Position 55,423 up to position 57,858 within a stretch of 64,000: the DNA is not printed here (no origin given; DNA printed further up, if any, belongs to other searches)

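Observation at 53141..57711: TIR-like-NACHT-HEAT STAND NTPase translationally coupled to a pentapeptide-repeat Ser/Thr kinase.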

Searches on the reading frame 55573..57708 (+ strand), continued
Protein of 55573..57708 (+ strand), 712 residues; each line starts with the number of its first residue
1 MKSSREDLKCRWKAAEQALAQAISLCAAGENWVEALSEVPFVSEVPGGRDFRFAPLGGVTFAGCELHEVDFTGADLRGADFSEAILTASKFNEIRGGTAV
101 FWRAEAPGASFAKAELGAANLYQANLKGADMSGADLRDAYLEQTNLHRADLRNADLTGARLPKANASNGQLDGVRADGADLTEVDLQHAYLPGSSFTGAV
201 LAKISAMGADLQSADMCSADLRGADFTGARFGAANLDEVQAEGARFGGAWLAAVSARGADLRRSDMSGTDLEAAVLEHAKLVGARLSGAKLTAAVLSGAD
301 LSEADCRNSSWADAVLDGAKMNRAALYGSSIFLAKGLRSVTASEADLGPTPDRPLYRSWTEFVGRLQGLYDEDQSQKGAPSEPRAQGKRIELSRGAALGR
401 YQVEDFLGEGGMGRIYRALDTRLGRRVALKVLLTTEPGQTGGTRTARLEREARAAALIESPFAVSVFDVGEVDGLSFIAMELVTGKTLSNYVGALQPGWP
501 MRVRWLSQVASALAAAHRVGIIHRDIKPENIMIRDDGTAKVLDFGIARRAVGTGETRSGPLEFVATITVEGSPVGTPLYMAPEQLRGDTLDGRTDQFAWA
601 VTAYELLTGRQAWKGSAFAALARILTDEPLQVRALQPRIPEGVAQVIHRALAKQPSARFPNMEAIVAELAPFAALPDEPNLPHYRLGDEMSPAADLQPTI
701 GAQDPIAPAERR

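Call 34: find_homologous_proteins(query=window:55573-57708:+, max_evalue=1e-30)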
Query window:55573-57708:+ (712 aa): 1295 proteins with E <= 1e-30 among 8000 candidates; the best 120 are listed.
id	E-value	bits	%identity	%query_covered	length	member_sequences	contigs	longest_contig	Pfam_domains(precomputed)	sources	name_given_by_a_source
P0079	0.0e+0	1567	100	100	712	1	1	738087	PF07714.24,PF00069.32,PF13576.13,PF13599.14,PF00805.29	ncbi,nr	ncbi:MAG: pentapeptide repeat-containing protein [Polyangiaceae bacterium]|nr:pentapeptide repeat-co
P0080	0.0e+0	1024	71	98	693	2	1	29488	PF07714.24,PF00069.32,PF13576.13,PF13599.14,PF00805.29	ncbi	ncbi:MAG: pentapeptide repeat-containing protein [Polyangiaceae bacterium]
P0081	1.3e-207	710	51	94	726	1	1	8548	PF07714.24,PF00069.32,PF13576.13,PF13599.14,PF00805.29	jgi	jgi:uncharacterized protein YjbI with pentapeptide repeats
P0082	4.0e-206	705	53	95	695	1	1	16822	PF06293.21,PF07714.24,PF00069.32,PF13576.13,PF13599.14,PF00805.29,PF01636.30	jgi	jgi:serine/threonine-protein kinase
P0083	4.5e-198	678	52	94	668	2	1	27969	PF07714.24,PF00069.32,PF13576.13,PF13599.14,PF00805.29,PF01636.30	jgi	jgi:uncharacterized protein YjbI with pentapeptide repeats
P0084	7.5e-187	641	47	95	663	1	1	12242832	PF07714.24,PF00069.32,PF13576.13,PF13599.14,PF00805.29,PF01636.30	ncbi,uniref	ncbi:pentapeptide repeat-containing protein [Pendulispora albinea]|uniref:Pentapeptide repeat-contai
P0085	8.2e-96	340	58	39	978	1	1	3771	PF07714.24,PF00069.32,PF13371.13,PF07719.24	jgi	jgi:serine/threonine protein kinase/tetratricopeptide (TPR) repeat protein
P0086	2.4e-95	339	58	39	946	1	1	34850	PF07714.24,PF00069.32,PF01636.30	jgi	jgi:eukaryotic-like serine/threonine-protein kinase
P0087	2.4e-95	339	54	45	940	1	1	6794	PF14559.13,PF07714.24,PF13431.13,PF00069.32,PF13428.13,PF13181.13,PF07719.24,PF01636.30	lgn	-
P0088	2.4e-93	332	44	42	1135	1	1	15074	PF07714.24,PF00069.32,PF03109.23,PF17667.8,PF01636.30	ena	-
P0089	4.3e-93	331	57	39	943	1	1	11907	PF07714.24,PF13431.13,PF00069.32,PF13428.13,PF13181.13,PF01636.30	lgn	-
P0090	5.3e-92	328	34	39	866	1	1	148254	PF13576.13,PF13599.14,PF00805.29,PF07995.18,PF25296.2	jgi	jgi:uncharacterized protein YjbI with pentapeptide repeats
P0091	1.0e-91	327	59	38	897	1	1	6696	PF07714.24,PF00069.32,PF13432.13,PF13181.13,PF07719.24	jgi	jgi:serine/threonine-protein kinase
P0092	3.4e-84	302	52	39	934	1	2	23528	PF07714.24,PF00069.32,PF01636.30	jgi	jgi:serine/threonine-protein kinase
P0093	3.8e-83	299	42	37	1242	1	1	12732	PF07714.24,PF00069.32,PF03109.23,PF13428.13,PF13181.13,PF07719.24,PF01636.30,PF13174.13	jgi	jgi:serine/threonine-protein kinase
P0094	3.1e-82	295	53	42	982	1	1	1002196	PF07714.24,PF00069.32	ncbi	ncbi:MAG: serine/threonine-protein kinase [Minicystis sp.]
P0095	5.4e-82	295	34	52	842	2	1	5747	PF07714.24,PF00069.32,PF13576.13,PF13599.14,PF00805.29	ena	-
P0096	3.9e-81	292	53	40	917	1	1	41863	PF14559.13,PF07714.24,PF00069.32,PF13432.13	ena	-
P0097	7.0e-80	288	49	45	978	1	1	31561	PF07714.24,PF00069.32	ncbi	-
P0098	7.0e-80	288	54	39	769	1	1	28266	PF07714.24,PF00069.32,PF01636.30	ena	-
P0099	1.3e-79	287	50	41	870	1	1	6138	PF07714.24,PF00069.32,PF03109.23,PF07719.24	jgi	jgi:serine/threonine-protein kinase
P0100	2.0e-78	283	54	38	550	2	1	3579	PF07714.24,PF13239.12,PF00069.32,PF03109.23,PF01636.30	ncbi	-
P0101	3.5e-78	282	54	39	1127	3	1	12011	PF14559.13,PF07714.24,PF00069.32,PF03109.23,PF01636.30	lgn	-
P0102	1.4e-77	280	51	40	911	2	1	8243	PF07714.24,PF00069.32,PF03109.23,PF13181.13,PF01636.30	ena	-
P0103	1.8e-76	276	52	40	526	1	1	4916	PF07714.24,PF13239.12,PF00069.32,PF03109.23,PF01636.30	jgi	jgi:serine/threonine protein kinase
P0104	2.6e-76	276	52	39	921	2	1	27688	PF07714.24,PF00069.32,PF13428.13,PF07719.24,PF01636.30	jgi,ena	-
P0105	3.3e-76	276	52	39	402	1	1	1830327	PF07714.24,PF00069.32,PF03109.23,PF01636.30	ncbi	-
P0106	3.9e-76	275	50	40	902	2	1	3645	PF07714.24,PF13431.13,PF00069.32,PF00515.35,PF03109.23,PF13181.13,PF07719.24,PF01636.30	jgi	jgi:eukaryotic-like serine/threonine-protein kinase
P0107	6.9e-76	275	53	39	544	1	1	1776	PF07714.24,PF13239.12,PF00069.32,PF03109.23,PF01636.30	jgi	-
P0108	1.1e-75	274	52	39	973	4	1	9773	PF07714.24,PF00069.32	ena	-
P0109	4.1e-75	272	52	40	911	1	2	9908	PF14559.13,PF07714.24,PF13431.13,PF00069.32,PF13414.13,PF13428.13,PF13181.13,PF07719.24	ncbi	-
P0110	4.2e-75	272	49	43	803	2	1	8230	PF07714.24,PF00069.32,PF03109.23,PF01636.30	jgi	jgi:serine/threonine protein kinase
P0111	7.2e-75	271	51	40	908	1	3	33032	PF13431.13,PF13414.13,PF13428.13,PF14559.13,PF07714.24,PF00069.32,PF00515.35,PF12895.14,PF13424.13,PF13432.13,PF13181.13,PF07719.24,PF13174.13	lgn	-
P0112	1.0e-74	271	49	40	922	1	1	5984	PF07714.24,PF13431.13,PF00069.32,PF13414.13,PF00515.35,PF13432.13,PF13181.13,PF07719.24,PF01636.30,PF13174.13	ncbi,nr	ncbi:MAG TPA: serine/threonine-protein kinase [Polyangiaceae bacterium]|nr:serine/threonine-protein 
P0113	5.9e-74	268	51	40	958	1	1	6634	PF07714.24,PF00069.32,PF03109.23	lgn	-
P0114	4.4e-73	265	50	40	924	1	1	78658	PF14559.13,PF07714.24,PF00069.32,PF13414.13,PF00515.35,PF13424.13,PF13432.13,PF13428.13,PF13181.13,PF07719.24,PF13174.13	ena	-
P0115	4.7e-73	265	47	40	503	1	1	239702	PF07714.24,PF13239.12,PF00069.32,PF03109.23,PF01636.30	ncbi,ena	-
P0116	5.1e-73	265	52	38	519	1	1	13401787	PF07714.24,PF13239.12,PF00069.32,PF03109.23,PF01636.30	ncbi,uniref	ncbi:protein kinase [Pendulispora brunnea]|uniref:Protein kinase n=1 Tax=Pendulispora brunnea TaxID=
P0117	5.3e-73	265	52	39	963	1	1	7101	PF07714.24,PF00069.32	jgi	jgi:hypothetical protein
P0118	6.1e-73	265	51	39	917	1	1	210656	PF14559.13,PF07714.24,PF13431.13,PF00069.32,PF13414.13,PF00515.35,PF13424.13,PF13432.13,PF13428.13,PF13181.13,PF07719.24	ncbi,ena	-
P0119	8.5e-73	264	51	39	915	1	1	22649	PF14559.13,PF07714.24,PF13431.13,PF00069.32,PF13414.13,PF00515.35,PF13424.13,PF13432.13,PF13428.13,PF13181.13,PF07719.24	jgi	-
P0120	1.1e-72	264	50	39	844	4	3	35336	PF14559.13,PF07714.24,PF13431.13,PF00069.32,PF13414.13,PF00515.35,PF13424.13,PF13432.13,PF13181.13,PF07719.24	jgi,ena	jgi:serine/threonine-protein kinase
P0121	2.9e-72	263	50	39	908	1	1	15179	PF14559.13,PF07714.24,PF13431.13,PF00069.32,PF13414.13,PF00515.35,PF13424.13,PF13428.13,PF13181.13,PF07719.24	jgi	jgi:serine/threonine-protein kinase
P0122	4.8e-72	262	49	40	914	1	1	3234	PF14559.13,PF07714.24,PF13431.13,PF00069.32,PF13414.13,PF00515.35,PF13424.13,PF13432.13,PF13428.13,PF13181.13,PF07719.24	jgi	-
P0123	6.2e-72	261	50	38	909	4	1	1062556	PF07714.24,PF00069.32,PF03109.23,PF07719.24,PF01636.30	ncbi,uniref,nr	ncbi:protein kinase [Polyangium jinanense]|uniref:serine/threonine-protein kinase n=1 Tax=Polyangium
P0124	5.4e-71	258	48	40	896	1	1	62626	PF07714.24,PF00069.32,PF13414.13,PF00515.35,PF13181.13,PF07719.24,PF13174.13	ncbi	-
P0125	2.3e-70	256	49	40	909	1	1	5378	PF14559.13,PF07714.24,PF13431.13,PF00069.32,PF13414.13,PF00515.35,PF13424.13,PF13432.13,PF13428.13,PF07719.24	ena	-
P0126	2.6e-70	256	52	39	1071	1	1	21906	PF07714.24,PF00069.32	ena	-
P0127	2.8e-70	256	51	39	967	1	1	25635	PF07714.24,PF00069.32,PF01636.30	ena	-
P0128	5.3e-70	255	50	40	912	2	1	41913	PF07714.24,PF00069.32,PF13432.13,PF13428.13,PF07719.24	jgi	jgi:serine/threonine protein kinase/tetratricopeptide (TPR) repeat protein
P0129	7.2e-70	255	49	39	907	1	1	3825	PF14559.13,PF07714.24,PF13431.13,PF00069.32,PF13424.13,PF13432.13,PF13428.13,PF07719.24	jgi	jgi:serine/threonine protein kinase/tetratricopeptide (TPR) repeat protein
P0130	1.4e-69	254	51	39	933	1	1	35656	PF07714.24,PF00069.32,PF26549.1,PF07676.19,PF01636.30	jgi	jgi:Tol biopolymer transport system component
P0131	2.6e-69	253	48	40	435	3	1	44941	PF07714.24,PF00069.32,PF01636.30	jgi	jgi:serine/threonine protein kinase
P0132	6.5e-69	251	50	39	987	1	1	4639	PF07714.24,PF00069.32,PF01636.30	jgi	jgi:hypothetical protein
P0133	4.1e-68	249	48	39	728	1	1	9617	PF07714.24,PF00069.32,PF01636.30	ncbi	-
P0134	4.6e-68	249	47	39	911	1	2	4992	PF14559.13,PF07714.24,PF13431.13,PF00069.32,PF13414.13,PF00515.35,PF13432.13,PF13428.13,PF13181.13,PF07719.24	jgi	jgi:serine/threonine protein kinase/tetratricopeptide (TPR) repeat protein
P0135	6.9e-68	248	48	39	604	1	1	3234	PF07714.24,PF00069.32,PF03109.23,PF01636.30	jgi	-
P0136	8.0e-68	248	50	39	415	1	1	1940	PF07714.24,PF00069.32,PF01636.30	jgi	jgi:serine/threonine-protein kinase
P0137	1.5e-67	247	48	40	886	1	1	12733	PF07714.24,PF10647.16,PF00069.32,PF26549.1,PF26550.2,PF07676.19,PF01636.30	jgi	jgi:Tol biopolymer transport system component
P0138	1.5e-67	247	46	42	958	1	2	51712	PF14559.13,PF07714.24,PF00069.32,PF13174.13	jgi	jgi:serine/threonine-protein kinase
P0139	1.6e-67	247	44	41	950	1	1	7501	PF07714.24,PF13431.13,PF00069.32,PF13414.13,PF13432.13,PF13428.13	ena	-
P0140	1.8e-67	247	48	44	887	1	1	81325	PF07714.24,PF00069.32,PF26549.1,PF07676.19,PF01636.30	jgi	jgi:Tol biopolymer transport system component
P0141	2.7e-67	246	48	39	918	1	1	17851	PF14559.13,PF07714.24,PF13431.13,PF00069.32,PF00515.35,PF13424.13,PF13432.13,PF13428.13,PF13181.13,PF07719.24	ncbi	ncbi:MAG TPA: protein kinase [Polyangiaceae bacterium]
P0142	2.7e-67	246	50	41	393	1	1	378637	PF07714.24,PF00069.32,PF01636.30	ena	-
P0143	3.4e-67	246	50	40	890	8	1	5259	PF07714.24,PF00069.32,PF26549.1,PF07676.19,PF01636.30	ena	-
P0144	4.3e-67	245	51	38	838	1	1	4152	PF07714.24,PF00069.32,PF01636.30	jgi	jgi:serine/threonine-protein kinase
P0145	6.8e-67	245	48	39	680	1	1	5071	PF07714.24,PF00069.32,PF13414.13,PF00515.35,PF07719.24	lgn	-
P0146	1.3e-65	241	37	38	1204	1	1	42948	PF25174.2,PF00930.28,PF23381.2,PF07676.19,PF07714.24,PF00069.32,PF26549.1,PF03109.23,PF14531.13,PF26550.2,PF00400.39,PF01636.30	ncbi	ncbi:MAG: protein kinase [Acidobacteriota bacterium]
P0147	2.8e-65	239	48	38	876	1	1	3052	PF14559.13,PF07714.24,PF13431.13,PF00069.32,PF13432.13,PF13428.13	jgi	jgi:serine/threonine-protein kinase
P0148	3.8e-65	239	33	40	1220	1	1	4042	PF13576.13,PF13599.14,PF00805.29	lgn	-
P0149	7.5e-64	235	49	39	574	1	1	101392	PF07714.24,PF00069.32,PF01636.30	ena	-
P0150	1.1e-63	234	48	38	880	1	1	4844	PF07714.24,PF13431.13,PF00069.32,PF01636.30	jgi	jgi:serine/threonine protein kinase/tetratricopeptide (TPR) repeat protein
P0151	3.9e-63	232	48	38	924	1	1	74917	PF14559.13,PF07714.24,PF13431.13,PF00069.32,PF13371.13,PF13428.13,PF07719.24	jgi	jgi:eukaryotic-like serine/threonine-protein kinase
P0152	1.6e-62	230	48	38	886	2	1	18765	PF14559.13,PF07714.24,PF00069.32,PF13414.13,PF00515.35,PF03109.23,PF13432.13,PF13181.13,PF07719.24,PF01636.30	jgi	jgi:eukaryotic-like serine/threonine-protein kinase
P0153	1.6e-62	230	49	38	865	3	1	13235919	PF07714.24,PF00069.32,PF03109.23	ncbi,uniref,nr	ncbi:serine/threonine-protein kinase [Polyangium mundeleinium]|uniref:Serine/threonine-protein kinas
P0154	2.0e-62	230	40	21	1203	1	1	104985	PF07714.24,PF00069.32,PF13576.13,PF13599.14,PF00805.29,PF20703.4,PF13191.13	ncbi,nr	ncbi:MAG: pentapeptide repeat-containing protein [Alphaproteobacteria bacterium]|nr:pentapeptide rep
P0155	2.3e-62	230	30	39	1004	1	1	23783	PF07714.24,PF00069.32,PF13576.13,PF03109.23,PF13599.14,PF00805.29,PF25296.2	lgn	-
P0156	4.0e-62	229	41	43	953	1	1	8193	PF14559.13,PF07714.24,PF13431.13,PF00069.32,PF13414.13,PF13432.13,PF13428.13,PF07719.24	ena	-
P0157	5.2e-62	229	47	42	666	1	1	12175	PF07714.24,PF00069.32,PF03109.23,PF01636.30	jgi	jgi:hypothetical protein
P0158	7.0e-62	228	30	44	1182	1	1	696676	PF13576.13,PF13599.14,PF00805.29,PF25296.2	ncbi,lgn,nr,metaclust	ncbi:putative low-complexity protein [Leptolyngbya sp. PCC 7375]|nr:putative low-complexity protein 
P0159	1.7e-61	227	36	41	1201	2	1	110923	PF07714.24,PF00069.32,PF25174.2,PF26549.1,PF00930.28,PF03109.23,PF26550.2,PF07676.19,PF01636.30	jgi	jgi:serine/threonine protein kinase/Tol biopolymer transport system component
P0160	1.9e-61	227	49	38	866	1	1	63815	PF07714.24,PF00069.32,PF03109.23,PF13181.13,PF07719.24,PF13174.13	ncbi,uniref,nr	ncbi:serine/threonine-protein kinase [Polyangium sp. 15x6]|uniref:serine/threonine-protein kinase n=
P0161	2.4e-61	226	48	36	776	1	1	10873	PF07714.24,PF00069.32,PF13414.13,PF00515.35,PF12895.14,PF13428.13,PF13181.13,PF07719.24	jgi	jgi:serine/threonine protein kinase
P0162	1.3e-60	224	39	38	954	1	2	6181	PF14559.13,PF07714.24,PF00069.32,PF13414.13,PF00515.35,PF03109.23,PF13432.13,PF07719.24,PF01636.30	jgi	jgi:serine/threonine protein kinase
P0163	1.0e-59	221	37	40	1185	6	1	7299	PF13576.13,PF13599.14,PF00805.29,PF20703.4,PF25296.2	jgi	jgi:uncharacterized protein YjbI with pentapeptide repeats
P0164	3.9e-59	219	37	38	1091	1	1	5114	PF07714.24,PF00069.32,PF13576.13,PF13599.14,PF00805.29,PF20703.4,PF13191.13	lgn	-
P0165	5.4e-59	219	30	38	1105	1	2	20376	PF07714.24,PF00069.32,PF13576.13,PF13599.14,PF00805.29,PF20703.4,PF13191.13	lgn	-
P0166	4.9e-58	216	39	39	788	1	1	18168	PF07714.24,PF00069.32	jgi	-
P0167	6.0e-58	215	54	28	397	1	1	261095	PF07714.24,PF00069.32,PF01636.30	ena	-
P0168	1.7e-57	214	43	41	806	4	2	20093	PF14559.13,PF07714.24,PF13431.13,PF00069.32,PF13176.13,PF13432.13,PF13428.13,PF07719.24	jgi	jgi:serine/threonine protein kinase/tetratricopeptide (TPR) repeat protein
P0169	6.6e-57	212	45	40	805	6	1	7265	PF13431.13,PF13176.13,PF13428.13,PF07721.21,PF14559.13,PF07714.24,PF00069.32,PF13424.13,PF13432.13,PF13181.13,PF07719.24,PF01636.30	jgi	jgi:eukaryotic-like serine/threonine-protein kinase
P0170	1.8e-56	210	42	40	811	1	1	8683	PF13431.13,PF13414.13,PF13176.13,PF13428.13,PF13374.13,PF14559.13,PF07714.24,PF00069.32,PF00515.35,PF03109.23,PF12895.14,PF13424.13,PF13432.13,PF13181.13,PF07719.24,PF01636.30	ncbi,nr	ncbi:MAG TPA: protein kinase [Vicinamibacteria bacterium]|nr:protein kinase [Vicinamibacteria bacter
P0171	2.6e-56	210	35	36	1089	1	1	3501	PF07714.24,PF00069.32,PF13576.13,PF03109.23,PF13599.14,PF00805.29,PF20703.4,PF13191.13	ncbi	-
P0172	4.8e-56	209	43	39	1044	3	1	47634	PF07714.24,PF00069.32,PF17874.8,PF03109.23,PF25872.1,PF13424.13,PF24885.2,PF13401.13,PF00931.29,PF13191.13,PF13374.13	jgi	jgi:predicted ATPase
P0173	8.2e-56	208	42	39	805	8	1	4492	PF14559.13,PF07714.24,PF13431.13,PF00069.32,PF03109.23,PF13176.13,PF13432.13,PF13428.13,PF07719.24,PF01636.30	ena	-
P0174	1.1e-55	208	43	41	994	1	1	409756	PF13431.13,PF13414.13,PF13428.13,PF14559.13,PF07714.24,PF00069.32,PF00515.35,PF03109.23,PF13424.13,PF13432.13,PF13181.13,PF07719.24,PF01636.30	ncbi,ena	-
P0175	1.3e-55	208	47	36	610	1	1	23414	PF07714.24,PF00069.32,PF01636.30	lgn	-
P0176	2.5e-55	207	36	36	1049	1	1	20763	PF07714.24,PF00069.32,PF13576.13,PF03109.23,PF13599.14,PF00805.29,PF20703.4,PF01163.29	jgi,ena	-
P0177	4.9e-55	206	44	39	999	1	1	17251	PF10647.16,PF25174.2,PF00930.28,PF23381.2,PF12894.14,PF24817.2,PF07676.19,PF07714.24,PF00069.32,PF26549.1,PF24807.2,PF26550.2,PF00400.39,PF01636.30,PF23414.2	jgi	jgi:eukaryotic-like serine/threonine-protein kinase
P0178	6.0e-55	205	42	39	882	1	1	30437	PF07714.24,PF00069.32,PF03109.23,PF01636.30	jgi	jgi:serine/threonine protein kinase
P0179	1.4e-54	204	29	44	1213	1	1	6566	PF13576.13,PF13599.14,PF00805.29,PF25296.2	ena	-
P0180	1.5e-54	204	36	40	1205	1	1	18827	PF13576.13,PF05729.19,PF13599.14,PF00805.29,PF25296.2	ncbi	-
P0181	2.1e-54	204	38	39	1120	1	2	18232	PF13576.13,PF24883.3,PF13599.14,PF00805.29,PF25296.2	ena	-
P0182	2.1e-54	204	42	38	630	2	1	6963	PF07714.24,PF00069.32,PF03109.23,PF13401.13,PF01636.30,PF13191.13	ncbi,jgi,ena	jgi:non-specific serine/threonine protein kinase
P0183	3.0e-54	203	44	39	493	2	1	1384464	PF07714.24,PF00069.32,PF03109.23,PF01636.30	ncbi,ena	-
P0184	3.4e-54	203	42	39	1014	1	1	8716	PF07714.24,PF00069.32,PF08308.18,PF03781.23,PF01636.30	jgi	jgi:eukaryotic-like serine/threonine-protein kinase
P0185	4.4e-54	202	41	39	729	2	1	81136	PF07714.24,PF13431.13,PF00069.32,PF13414.13,PF00515.35,PF03109.23,PF01636.30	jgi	jgi:serine/threonine protein kinase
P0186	6.6e-54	202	42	39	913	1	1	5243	PF07714.24,PF13431.13,PF00069.32,PF03109.23,PF01636.30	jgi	jgi:TolB-like protein/Tfp pilus assembly protein PilF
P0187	7.3e-54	202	43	37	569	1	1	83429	PF07714.24,PF00069.32,PF13576.13,PF03109.23,PF13599.14,PF00805.29,PF01636.30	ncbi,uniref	ncbi:serine/threonine-protein kinase [Streptomyces sp. NPDC127066]|uniref:serine/threonine-protein k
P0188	1.0e-53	201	44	39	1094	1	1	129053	PF07714.24,PF00069.32,PF25872.1,PF13424.13,PF13401.13,PF00931.29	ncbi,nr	ncbi:MAG TPA: protein kinase [Vicinamibacterales bacterium]|nr:protein kinase [Vicinamibacterales ba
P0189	1.1e-53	201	44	36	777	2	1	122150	PF13431.13,PF13414.13,PF13428.13,PF14559.13,PF07714.24,PF00069.32,PF00515.35,PF12895.14,PF13424.13,PF13432.13,PF13181.13,PF07719.24,PF01636.30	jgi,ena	-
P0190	1.2e-53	201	44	38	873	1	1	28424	PF14559.13,PF07714.24,PF00069.32,PF03109.23,PF07719.24,PF01636.30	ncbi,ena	-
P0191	1.4e-53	201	40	39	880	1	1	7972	PF07714.24,PF00069.32,PF26549.1,PF03109.23,PF07676.19,PF01636.30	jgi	jgi:eukaryotic-like serine/threonine-protein kinase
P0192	1.8e-53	200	43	38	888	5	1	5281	PF07714.24,PF00069.32,PF25174.2,PF26549.1,PF00930.28,PF03109.23,PF26550.2,PF07676.19,PF01636.30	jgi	jgi:eukaryotic-like serine/threonine-protein kinase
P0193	2.0e-53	200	43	37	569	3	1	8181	PF07714.24,PF00069.32,PF13576.13,PF03109.23,PF13599.14,PF00805.29,PF01636.30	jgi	jgi:uncharacterized protein YjbI with pentapeptide repeats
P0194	2.0e-53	200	39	42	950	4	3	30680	PF07714.24,PF10647.16,PF00069.32,PF25174.2,PF26549.1,PF23381.2,PF03109.23,PF26550.2,PF07676.19,PF01636.30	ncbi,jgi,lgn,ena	jgi:serine/threonine protein kinase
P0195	3.3e-53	200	42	37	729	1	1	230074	PF13431.13,PF13414.13,PF13428.13,PF14559.13,PF07714.24,PF00069.32,PF13371.13,PF00515.35,PF03109.23,PF12895.14,PF13424.13,PF13432.13,PF13181.13,PF07719.24,PF01636.30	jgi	jgi:serine/threonine protein kinase/Flp pilus assembly protein TadD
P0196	5.6e-53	199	42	39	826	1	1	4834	PF13431.13,PF13414.13,PF13428.13,PF14559.13,PF07714.24,PF00069.32,PF00515.35,PF03109.23,PF13424.13,PF21033.5,PF13432.13,PF13181.13,PF07719.24,PF01636.30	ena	-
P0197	6.2e-53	199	45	31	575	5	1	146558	PF07714.24,PF00069.32,PF13576.13,PF03109.23,PF13599.14,PF00805.29,PF01636.30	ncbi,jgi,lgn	ncbi:serine/threonine-protein kinase [Streptomyces populi]|jgi:predicted Ser/Thr protein kinase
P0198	6.3e-53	199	43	34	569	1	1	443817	PF07714.24,PF00069.32,PF13576.13,PF03109.23,PF13599.14,PF00805.29,PF01636.30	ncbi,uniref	ncbi:serine/threonine-protein kinase [Streptomyces sp. DT193]|uniref:serine/threonine-protein kinase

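Call 35: find_encoding_contigs(protein=P0081, flank=10000, max_places=1)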
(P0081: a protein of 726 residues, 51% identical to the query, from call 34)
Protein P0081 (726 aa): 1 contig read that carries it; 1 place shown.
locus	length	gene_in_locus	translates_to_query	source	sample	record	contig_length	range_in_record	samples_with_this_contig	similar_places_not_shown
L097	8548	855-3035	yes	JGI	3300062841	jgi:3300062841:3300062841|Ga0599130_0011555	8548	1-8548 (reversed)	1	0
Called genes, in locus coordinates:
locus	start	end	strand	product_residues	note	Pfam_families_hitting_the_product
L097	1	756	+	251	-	?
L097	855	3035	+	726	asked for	PF13576:Pentapeptide_3 (faint), PF00805:Pentapeptide, PF13599:Pentapeptide_4 (faint), PF00805:Pentapeptide, PF00069:Pkinase, PF07714:PK_Tyr_Ser-Thr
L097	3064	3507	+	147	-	PF00903:Glyoxalase, PF13669:Glyoxalase_4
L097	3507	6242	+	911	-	PF17900:Peptidase_M1_N, PF01433:Peptidase_M1, PF11838:ERAP1_C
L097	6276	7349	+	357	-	PF00144:Beta-lactamase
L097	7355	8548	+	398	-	?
